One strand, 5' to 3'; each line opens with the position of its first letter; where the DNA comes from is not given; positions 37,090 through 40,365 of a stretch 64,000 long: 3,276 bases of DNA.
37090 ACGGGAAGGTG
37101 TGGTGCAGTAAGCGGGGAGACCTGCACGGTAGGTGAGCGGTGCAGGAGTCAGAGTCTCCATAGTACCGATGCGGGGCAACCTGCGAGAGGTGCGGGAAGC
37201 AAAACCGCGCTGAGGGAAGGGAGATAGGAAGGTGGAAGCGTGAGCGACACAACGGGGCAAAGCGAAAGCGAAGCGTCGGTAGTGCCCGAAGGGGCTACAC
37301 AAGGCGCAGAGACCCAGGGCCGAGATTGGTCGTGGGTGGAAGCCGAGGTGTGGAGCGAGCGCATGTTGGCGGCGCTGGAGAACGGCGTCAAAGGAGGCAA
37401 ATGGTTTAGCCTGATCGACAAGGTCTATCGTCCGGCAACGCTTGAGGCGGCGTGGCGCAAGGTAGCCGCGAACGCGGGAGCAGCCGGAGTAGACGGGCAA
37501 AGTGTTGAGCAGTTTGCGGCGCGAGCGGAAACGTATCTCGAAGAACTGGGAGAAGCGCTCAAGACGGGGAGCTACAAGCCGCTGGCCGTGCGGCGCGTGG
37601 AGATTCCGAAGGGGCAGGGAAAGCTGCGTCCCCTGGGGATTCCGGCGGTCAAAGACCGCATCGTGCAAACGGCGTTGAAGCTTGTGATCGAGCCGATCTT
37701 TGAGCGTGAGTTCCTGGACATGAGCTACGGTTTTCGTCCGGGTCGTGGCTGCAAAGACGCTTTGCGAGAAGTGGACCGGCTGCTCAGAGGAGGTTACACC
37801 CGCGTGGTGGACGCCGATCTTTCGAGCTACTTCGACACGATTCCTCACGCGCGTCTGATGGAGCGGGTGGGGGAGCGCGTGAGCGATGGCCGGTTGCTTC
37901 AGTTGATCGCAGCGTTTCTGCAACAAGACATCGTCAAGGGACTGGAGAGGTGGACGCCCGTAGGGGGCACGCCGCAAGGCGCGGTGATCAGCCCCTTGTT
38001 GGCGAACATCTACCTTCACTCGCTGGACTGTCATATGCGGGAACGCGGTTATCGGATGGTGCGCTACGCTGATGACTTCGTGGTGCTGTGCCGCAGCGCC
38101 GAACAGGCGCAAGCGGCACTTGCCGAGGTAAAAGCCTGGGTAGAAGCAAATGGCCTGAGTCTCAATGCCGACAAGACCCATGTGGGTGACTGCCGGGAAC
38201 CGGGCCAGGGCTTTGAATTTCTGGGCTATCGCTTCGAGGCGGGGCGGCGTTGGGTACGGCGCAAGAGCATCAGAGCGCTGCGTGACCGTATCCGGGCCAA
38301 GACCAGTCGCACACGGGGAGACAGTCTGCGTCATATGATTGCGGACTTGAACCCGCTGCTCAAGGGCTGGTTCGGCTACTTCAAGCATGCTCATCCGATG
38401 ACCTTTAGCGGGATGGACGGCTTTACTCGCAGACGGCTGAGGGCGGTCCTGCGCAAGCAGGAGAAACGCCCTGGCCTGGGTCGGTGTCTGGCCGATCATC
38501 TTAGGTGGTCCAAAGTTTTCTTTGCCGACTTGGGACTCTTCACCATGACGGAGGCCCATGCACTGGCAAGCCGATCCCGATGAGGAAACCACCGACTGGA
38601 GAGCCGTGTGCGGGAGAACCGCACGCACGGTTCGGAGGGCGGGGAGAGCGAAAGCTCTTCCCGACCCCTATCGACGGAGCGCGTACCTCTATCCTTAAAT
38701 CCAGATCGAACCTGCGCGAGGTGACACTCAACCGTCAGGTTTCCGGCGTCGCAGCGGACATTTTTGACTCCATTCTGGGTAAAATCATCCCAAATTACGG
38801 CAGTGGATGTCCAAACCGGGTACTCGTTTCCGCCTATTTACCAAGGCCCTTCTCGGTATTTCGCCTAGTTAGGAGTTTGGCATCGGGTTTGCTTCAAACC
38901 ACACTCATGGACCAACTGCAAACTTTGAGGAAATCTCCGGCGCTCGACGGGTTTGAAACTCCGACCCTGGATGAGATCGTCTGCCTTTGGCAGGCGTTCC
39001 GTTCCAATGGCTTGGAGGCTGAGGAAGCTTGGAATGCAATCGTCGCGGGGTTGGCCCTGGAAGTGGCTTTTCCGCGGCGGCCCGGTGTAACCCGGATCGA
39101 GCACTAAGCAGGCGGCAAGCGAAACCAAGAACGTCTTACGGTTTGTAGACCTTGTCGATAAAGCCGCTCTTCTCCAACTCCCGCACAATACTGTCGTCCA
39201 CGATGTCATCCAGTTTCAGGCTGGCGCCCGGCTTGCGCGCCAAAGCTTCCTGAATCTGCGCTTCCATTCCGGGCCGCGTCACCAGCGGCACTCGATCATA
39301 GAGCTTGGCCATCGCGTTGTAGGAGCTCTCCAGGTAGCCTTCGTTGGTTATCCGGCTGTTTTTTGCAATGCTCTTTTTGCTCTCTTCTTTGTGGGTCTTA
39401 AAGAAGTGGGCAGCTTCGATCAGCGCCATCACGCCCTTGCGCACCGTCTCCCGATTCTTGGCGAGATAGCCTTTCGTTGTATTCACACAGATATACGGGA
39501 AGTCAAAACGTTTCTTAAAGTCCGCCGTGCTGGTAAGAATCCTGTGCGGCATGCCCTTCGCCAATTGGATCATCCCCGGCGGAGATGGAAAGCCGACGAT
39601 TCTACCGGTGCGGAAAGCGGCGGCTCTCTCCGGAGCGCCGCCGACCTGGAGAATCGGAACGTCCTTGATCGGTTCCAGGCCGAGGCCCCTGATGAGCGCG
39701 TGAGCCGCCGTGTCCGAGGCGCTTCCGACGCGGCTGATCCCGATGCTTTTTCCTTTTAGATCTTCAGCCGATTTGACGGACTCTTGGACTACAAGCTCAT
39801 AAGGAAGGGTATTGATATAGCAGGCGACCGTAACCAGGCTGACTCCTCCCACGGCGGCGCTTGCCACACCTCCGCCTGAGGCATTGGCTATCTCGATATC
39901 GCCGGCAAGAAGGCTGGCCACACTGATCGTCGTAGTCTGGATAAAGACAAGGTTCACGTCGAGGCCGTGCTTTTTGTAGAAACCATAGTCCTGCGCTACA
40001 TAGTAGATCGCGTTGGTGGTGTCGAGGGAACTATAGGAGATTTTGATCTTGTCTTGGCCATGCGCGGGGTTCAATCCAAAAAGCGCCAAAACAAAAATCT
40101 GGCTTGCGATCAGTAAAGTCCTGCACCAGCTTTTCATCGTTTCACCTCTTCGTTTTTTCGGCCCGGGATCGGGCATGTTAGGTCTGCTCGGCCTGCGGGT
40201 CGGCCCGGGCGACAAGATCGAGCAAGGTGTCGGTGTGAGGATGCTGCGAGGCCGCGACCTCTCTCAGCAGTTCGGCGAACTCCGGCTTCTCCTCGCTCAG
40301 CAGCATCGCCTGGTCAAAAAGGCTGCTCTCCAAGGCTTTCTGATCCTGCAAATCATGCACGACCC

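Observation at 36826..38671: Intact class C group II intron inserted immediately after a terminator-like hairpin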

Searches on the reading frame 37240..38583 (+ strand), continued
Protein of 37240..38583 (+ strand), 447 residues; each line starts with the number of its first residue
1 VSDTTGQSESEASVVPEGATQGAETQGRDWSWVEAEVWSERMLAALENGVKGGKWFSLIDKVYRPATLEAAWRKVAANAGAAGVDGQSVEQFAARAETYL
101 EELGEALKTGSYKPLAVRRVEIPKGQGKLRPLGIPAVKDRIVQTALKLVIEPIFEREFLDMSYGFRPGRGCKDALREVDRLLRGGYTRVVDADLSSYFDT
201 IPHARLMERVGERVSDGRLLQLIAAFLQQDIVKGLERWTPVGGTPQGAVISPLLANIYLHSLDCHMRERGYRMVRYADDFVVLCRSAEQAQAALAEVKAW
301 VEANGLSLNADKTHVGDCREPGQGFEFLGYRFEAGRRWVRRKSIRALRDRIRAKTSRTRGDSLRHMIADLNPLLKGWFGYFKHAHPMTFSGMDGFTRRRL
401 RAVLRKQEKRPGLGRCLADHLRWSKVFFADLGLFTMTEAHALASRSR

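Call 70: get_annotated_region(hit=H32, flank=1200)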
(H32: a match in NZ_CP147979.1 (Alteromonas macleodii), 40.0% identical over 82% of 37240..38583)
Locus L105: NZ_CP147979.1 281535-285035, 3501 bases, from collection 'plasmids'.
description: Alteromonas macleodii strain KD01 plasmid pKD01, complete sequence
organism: Alteromonas macleodii (NCBI taxid 28108)
taxonomy: Bacteria; Pseudomonadota; Gammaproteobacteria; Alteromonadales; Alteromonadaceae; Alteromonas; Alteromonas macleodii
host: -; source: -; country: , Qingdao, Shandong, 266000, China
typing (MOB-suite, as given by PLSDB): non-mobilizable
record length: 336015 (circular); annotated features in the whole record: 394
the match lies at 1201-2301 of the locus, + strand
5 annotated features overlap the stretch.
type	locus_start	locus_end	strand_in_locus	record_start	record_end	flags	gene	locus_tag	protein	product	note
CDS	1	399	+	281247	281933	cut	-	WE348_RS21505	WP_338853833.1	hypothetical protein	-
CDS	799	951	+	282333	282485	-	-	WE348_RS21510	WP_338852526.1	hypothetical protein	-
CDS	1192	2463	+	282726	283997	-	ltrA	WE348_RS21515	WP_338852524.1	group II intron reverse transcriptase/maturase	GO:0000373 - Group II intron splicing [Evidence IEA]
CDS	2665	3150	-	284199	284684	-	-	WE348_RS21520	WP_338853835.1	hypothetical protein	-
CDS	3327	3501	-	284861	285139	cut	-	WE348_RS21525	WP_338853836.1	hypothetical protein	-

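Call 96: search_dna_similar(query=window:37240-38583:+, collection=plasmids, mode=protein, max_rows=60, max_evalue=1e-40, rows=spread)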
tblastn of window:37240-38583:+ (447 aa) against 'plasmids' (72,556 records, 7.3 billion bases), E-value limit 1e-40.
Records with a match: 2630; places in all: 3445; records where one place covers at least 80% of the query: 120.
Best place of each record, by identity: 60-80% 4; <60% 2626.
By first word of the organism name: Escherichia 953; Klebsiella 547; Sinorhizobium 128; Enterobacter 124; Bacillus 84; Citrobacter 78; Streptomyces 68; Rhizobium 50; Pseudomonas 45; Bradyrhizobium 44; and 115 more.
By predicted mobility (MOB-suite, as given by PLSDB): conjugative 1457; mobilizable 605; non-mobilizable 568.
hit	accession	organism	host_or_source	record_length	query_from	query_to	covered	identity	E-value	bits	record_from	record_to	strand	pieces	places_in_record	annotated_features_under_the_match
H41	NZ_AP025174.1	Cupriavidus sp. P-10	-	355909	11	447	98%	64.2%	1e-168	532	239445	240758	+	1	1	ltrA: group II intron reverse transcriptase/maturase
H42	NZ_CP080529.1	Mesorhizobium sp. AR07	Oxytropis sp.,Cell culture,root nodule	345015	16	407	88%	36.8%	6e-48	184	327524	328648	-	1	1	ltrA: group II intron reverse transcriptase/maturase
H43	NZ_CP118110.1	Paenibacillus urinalis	Homo sapiens,blood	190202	44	410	82%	38.4%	8e-59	215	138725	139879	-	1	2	ltrA: group II intron reverse transcriptase/maturase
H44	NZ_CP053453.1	Frigoriglobus tundricola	cell culture,tundra wetland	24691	41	401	81%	38.0%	7e-57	209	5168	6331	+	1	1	none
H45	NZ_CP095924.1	Pseudomonas aeruginosa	water sink surface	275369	57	411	79%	37.5%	3e-47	181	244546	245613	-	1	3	ltrA: group II intron reverse transcriptase/maturase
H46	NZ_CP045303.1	Azotobacter salinestris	cell culture,soil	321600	54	384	74%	39.7%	8e-55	204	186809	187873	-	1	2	ltrA: group II intron reverse transcriptase/maturase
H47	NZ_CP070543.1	Citrobacter freundii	Homo sapiens,endotracheal tube swab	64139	83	411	74%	38.8%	2e-59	217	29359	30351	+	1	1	ltrA: group II intron reverse transcriptase/maturase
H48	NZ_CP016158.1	Staphylococcus simulans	Cell culture,Sheep placental tissue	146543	57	410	79%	35.3%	3e-57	211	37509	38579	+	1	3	ltrA: group II intron reverse transcriptase/maturase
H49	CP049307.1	Salmonella enterica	ground turkey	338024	58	411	79%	34.8%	1e-50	192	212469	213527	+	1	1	ltrA: group II intron reverse transcriptase/maturase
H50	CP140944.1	Sinorhizobium meliloti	Medicago lupulina,whole organism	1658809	83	410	73%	37.4%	8e-54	201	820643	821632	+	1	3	ltrA: group II intron reverse transcriptase/maturase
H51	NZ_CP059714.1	Enterobacter hormaechei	Homo sapiens,blood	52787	57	411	79%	34.4%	8e-52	195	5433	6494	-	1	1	ltrA: group II intron reverse transcriptase/maturase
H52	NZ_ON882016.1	Klebsiella quasipneumoniae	Homo sapiens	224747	57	411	79%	34.4%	8e-52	195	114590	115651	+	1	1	ltrA: group II intron reverse transcriptase/maturase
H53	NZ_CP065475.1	Klebsiella michiganensis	Homo sapiens,urine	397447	57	411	79%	34.4%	9e-52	195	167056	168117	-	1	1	ltrA: group II intron reverse transcriptase/maturase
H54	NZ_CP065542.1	Limosilactobacillus reuteri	Yak,cell culture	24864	83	410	73%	36.9%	5e-53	198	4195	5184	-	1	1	ltrA: group II intron reverse transcriptase/maturase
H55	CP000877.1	Herpetosiphon aurantiacus DSM 785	-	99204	30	395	82%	32.7%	4e-44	172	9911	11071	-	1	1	RNA-directed DNA polymerase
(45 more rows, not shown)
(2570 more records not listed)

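Call 97: get_annotated_region(hit=H46, flank=1300)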
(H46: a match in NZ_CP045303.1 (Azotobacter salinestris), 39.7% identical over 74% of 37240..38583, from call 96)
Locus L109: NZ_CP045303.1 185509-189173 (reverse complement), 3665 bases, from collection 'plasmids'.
description: Azotobacter salinestris strain KACC 13899 plasmid unnamed1, complete sequence
organism: Azotobacter salinestris (NCBI taxid 69964)
taxonomy: Bacteria; Pseudomonadota; Gammaproteobacteria; Pseudomonadales; Pseudomonadaceae; Azotobacter; Azotobacter salinestris
host: -; source: cell culture,soil; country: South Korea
typing (MOB-suite, as given by PLSDB): conjugative; replicon rep_cluster_1301; relaxase MOBH; mating-pair formation MPF_F
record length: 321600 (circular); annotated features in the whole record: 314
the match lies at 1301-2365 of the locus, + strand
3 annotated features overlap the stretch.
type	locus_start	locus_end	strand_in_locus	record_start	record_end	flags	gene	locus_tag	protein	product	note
CDS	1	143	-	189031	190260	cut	ltrA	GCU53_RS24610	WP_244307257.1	group II intron reverse transcriptase/maturase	GO:0000373 - Group II intron splicing [Evidence IEA]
CDS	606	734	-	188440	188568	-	-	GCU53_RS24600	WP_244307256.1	IS66 family transposase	-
CDS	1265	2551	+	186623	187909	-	ltrA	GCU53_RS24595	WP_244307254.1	group II intron reverse transcriptase/maturase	GO:0000373 - Group II intron splicing [Evidence IEA]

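Call 98: get_annotated_region(hit=H45, flank=1300)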
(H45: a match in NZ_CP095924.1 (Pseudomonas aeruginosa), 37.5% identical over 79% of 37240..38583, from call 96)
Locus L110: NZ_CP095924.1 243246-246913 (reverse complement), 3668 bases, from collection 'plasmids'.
description: Pseudomonas aeruginosa strain AR19438 plasmid unnamed, complete sequence
organism: Pseudomonas aeruginosa (NCBI taxid 287)
taxonomy: Bacteria; Pseudomonadota; Gammaproteobacteria; Pseudomonadales; Pseudomonadaceae; Pseudomonas; Pseudomonas aeruginosa
host: -; source: water sink surface; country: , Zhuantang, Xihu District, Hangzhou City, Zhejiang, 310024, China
typing (MOB-suite, as given by PLSDB): conjugative; replicon rep_cluster_398; relaxase MOBF; mating-pair formation MPF_F
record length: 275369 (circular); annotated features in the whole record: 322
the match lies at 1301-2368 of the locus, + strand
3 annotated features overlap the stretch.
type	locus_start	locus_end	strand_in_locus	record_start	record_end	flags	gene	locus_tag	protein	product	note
CDS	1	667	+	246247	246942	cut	-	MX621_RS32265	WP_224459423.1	XRE family transcriptional regulator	-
CDS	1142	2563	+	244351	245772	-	ltrA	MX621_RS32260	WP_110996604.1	group II intron reverse transcriptase/maturase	GO:0000373 - Group II intron splicing [Evidence IEA]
CDS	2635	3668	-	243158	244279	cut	-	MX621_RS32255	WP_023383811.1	DUF3150 domain-containing protein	-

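Call 99: get_annotated_region(hit=H47, flank=1300)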
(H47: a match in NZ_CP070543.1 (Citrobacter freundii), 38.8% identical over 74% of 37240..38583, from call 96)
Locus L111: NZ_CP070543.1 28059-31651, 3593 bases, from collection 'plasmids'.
description: Citrobacter freundii strain CF48846 plasmid p48846_1, complete sequence
organism: Citrobacter freundii (NCBI taxid 546)
taxonomy: Bacteria; Pseudomonadota; Gammaproteobacteria; Enterobacterales; Enterobacteriaceae; Citrobacter; Citrobacter freundii
host: -; source: Homo sapiens,endotracheal tube swab; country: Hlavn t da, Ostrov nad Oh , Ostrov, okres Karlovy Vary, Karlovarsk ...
typing (MOB-suite, as given by PLSDB): conjugative; relaxase MOBH,MOBH; mating-pair formation MPF_F
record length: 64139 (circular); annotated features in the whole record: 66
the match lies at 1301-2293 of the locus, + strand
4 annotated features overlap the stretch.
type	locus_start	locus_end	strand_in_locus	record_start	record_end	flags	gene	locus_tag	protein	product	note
CDS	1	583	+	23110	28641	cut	-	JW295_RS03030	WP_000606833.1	Ig-like domain-containing protein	-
CDS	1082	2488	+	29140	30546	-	ltrA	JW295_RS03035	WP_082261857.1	group II intron reverse transcriptase/maturase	GO:0000373 - Group II intron splicing [Evidence IEA]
CDS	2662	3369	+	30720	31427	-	-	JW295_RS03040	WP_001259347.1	DsbC family protein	-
CDS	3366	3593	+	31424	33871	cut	traC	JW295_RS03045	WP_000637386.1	type IV secretion system protein TraC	-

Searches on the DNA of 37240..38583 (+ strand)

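Call 71: search_rna_families(sources=[L098, L099, L100, L101, L102, L103, L104, L105, L002, L013, L053, L069, L075], threshold=gathering)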
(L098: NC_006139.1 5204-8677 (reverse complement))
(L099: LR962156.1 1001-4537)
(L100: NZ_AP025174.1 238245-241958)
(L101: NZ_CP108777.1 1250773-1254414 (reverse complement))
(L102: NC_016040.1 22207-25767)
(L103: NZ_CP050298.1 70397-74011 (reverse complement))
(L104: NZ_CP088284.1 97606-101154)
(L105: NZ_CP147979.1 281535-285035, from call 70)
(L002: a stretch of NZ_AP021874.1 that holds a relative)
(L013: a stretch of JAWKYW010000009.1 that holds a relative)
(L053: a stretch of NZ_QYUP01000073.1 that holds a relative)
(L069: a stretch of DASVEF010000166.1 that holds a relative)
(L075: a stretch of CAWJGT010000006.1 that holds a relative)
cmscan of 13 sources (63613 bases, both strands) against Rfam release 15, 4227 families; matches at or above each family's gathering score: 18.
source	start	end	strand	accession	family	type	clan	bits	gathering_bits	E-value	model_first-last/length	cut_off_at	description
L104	657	796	+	RF02003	group-II-D1D4-4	Intron;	CL00102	103.9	49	3.9e-22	1-138/138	no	Group II catalytic intron D1-D4-4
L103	657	796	+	RF02003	group-II-D1D4-4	Intron;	CL00102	102.4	49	9.8e-22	1-138/138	no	Group II catalytic intron D1-D4-4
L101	636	770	+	RF02003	group-II-D1D4-4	Intron;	CL00102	84.8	49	3.7e-17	1-138/138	no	Group II catalytic intron D1-D4-4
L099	557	740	+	RF02003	group-II-D1D4-4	Intron;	CL00102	76.9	49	4.5e-15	1-138/138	no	Group II catalytic intron D1-D4-4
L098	551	719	+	RF02001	group-II-D1D4-3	Intron;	CL00102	70.9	32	3.8e-12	1-170/170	no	Group II catalytic intron D1-D4-3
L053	4342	4411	+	RF00029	Intron_gpII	Intron;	-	59.8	40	3e-09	1-77/77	no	Group II catalytic intron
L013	4360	4432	+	RF00029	Intron_gpII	Intron;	-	59.3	40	4.1e-09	1-77/77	no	Group II catalytic intron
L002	4297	4369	+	RF00029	Intron_gpII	Intron;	-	55.7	40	3e-08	1-77/77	no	Group II catalytic intron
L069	2780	2860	+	RF00029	Intron_gpII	Intron;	-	55.6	40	3.3e-08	1-77/77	no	Group II catalytic intron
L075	4348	4428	+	RF00029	Intron_gpII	Intron;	-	55.1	40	4.3e-08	1-77/77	no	Group II catalytic intron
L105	542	708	+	RF02001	group-II-D1D4-3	Intron;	CL00102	54.4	32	3.8e-08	1-170/170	no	Group II catalytic intron D1-D4-3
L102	2426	2498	+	RF00029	Intron_gpII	Intron;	-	53.4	40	1.2e-07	1-77/77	no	Group II catalytic intron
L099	2489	2571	+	RF00029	Intron_gpII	Intron;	-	52.3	40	2.1e-07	1-77/77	no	Group II catalytic intron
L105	2472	2544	+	RF00029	Intron_gpII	Intron;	-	48.5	40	1.8e-06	1-77/77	no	Group II catalytic intron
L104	2452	2550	+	RF00029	Intron_gpII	Intron;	-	47.2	40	3.8e-06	1-77/77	no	Group II catalytic intron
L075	4639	4685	-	RF01687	Acido-Lenti-1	Gene; sRNA;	-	39.8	37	1.6e-05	1-46/46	no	Acido-Lenti-1 RNA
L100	828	1022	+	RF02001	group-II-D1D4-3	Intron;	CL00102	34.4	32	0.0027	1-170/170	no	Group II catalytic intron D1-D4-3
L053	2611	2812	+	RF02001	group-II-D1D4-3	Intron;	CL00102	33.3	32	0.005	1-170/170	no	Group II catalytic intron D1-D4-3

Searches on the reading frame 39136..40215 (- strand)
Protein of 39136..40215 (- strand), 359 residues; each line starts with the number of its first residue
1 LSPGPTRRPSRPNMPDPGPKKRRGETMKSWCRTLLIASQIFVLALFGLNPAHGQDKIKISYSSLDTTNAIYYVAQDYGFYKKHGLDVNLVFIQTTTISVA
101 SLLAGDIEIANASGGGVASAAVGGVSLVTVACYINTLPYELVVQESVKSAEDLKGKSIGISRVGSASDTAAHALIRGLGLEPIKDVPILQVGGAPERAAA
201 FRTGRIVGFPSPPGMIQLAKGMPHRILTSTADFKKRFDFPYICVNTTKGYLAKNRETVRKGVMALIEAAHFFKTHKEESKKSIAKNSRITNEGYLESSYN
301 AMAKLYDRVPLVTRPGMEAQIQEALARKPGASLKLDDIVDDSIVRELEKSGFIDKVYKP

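Call 4: search_protein_families(library=pfam, proteins=[window:39136-40215:-], max_evalue=0.01)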
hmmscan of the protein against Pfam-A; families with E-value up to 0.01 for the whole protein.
window:39136-40215:- (359 aa): 4 families
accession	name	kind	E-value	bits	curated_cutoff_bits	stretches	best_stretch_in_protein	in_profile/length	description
PF09084.16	NMT1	-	2.2e-20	73.9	20.5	1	69-278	5-215/216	NMT1/THI5 like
PF13379.11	NMT1_2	-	2.7e-16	60.6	24.7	1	55-285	6-249/252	NMT1-like family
PF16868.10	NMT1_3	-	8.6e-05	22.7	27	1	102-215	57-170/289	NMT1-like family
PF12974.12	Phosphonate-bd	-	0.0046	16.8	27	0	81-200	25-151/242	ABC transporter, phosphonate, periplasmic substrate-binding protein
